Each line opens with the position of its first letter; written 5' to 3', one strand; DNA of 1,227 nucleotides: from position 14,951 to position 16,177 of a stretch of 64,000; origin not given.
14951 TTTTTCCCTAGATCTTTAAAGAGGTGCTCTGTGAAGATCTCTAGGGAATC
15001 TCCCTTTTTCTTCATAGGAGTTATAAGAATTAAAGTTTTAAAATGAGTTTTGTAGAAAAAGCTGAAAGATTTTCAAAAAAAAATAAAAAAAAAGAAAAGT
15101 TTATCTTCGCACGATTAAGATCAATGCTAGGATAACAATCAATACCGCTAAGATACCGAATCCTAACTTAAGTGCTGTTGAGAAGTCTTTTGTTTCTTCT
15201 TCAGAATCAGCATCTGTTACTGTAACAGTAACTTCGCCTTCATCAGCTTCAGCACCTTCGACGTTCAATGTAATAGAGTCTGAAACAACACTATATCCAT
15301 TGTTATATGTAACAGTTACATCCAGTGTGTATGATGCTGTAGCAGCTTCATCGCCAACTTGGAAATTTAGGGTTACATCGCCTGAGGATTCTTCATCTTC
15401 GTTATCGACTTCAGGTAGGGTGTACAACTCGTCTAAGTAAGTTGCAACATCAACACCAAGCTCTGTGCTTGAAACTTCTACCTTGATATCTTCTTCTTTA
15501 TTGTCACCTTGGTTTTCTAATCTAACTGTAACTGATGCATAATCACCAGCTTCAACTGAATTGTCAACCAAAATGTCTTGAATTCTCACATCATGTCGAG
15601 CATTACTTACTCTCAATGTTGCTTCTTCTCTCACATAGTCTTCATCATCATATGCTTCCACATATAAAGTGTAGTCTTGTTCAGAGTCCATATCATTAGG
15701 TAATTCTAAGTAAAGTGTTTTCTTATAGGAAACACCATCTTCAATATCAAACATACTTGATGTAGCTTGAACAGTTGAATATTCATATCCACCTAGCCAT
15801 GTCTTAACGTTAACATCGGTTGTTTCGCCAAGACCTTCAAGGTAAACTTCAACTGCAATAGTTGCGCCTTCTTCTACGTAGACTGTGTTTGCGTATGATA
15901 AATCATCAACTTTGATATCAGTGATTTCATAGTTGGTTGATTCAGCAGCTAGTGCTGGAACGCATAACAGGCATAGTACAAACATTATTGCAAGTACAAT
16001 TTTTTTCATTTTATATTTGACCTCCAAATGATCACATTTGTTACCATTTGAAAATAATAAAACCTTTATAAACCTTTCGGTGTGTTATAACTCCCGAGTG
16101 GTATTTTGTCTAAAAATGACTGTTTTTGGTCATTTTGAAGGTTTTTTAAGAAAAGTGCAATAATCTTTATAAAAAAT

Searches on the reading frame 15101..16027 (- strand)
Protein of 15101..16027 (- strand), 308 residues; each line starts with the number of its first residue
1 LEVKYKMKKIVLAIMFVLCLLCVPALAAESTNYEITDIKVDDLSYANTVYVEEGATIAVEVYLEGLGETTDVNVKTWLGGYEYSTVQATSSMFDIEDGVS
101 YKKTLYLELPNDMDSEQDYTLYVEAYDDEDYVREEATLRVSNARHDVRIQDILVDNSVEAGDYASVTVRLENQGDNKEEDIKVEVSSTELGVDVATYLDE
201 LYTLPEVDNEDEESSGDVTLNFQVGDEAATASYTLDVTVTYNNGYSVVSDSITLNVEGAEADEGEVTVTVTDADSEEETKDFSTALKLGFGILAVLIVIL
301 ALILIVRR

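Call 75: search_protein_families(library=pfam, proteins=[window:15101-16027:-], max_evalue=0.01)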
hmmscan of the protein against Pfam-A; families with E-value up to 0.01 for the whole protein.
window:15101-16027:- (308 aa): 4 families
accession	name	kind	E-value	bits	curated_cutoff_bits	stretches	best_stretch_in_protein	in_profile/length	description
PF23619.1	Ig_VWA7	-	4.4e-06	27.3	27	0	218-272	18-70/104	VWA7 Ig-like domain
PF11614.14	FixG_C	-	0.00078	20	25.6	0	233-283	47-98/119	IG-like fold at C-terminal of FixG, putative oxidoreductase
PF07703.20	A2M_BRD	-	0.00087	20.1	22.7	1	156-275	8-106/140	Alpha-2-macroglobulin bait region domain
PF07705.17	CARDB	-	0.0016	19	22.7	0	37-135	3-92/101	CARDB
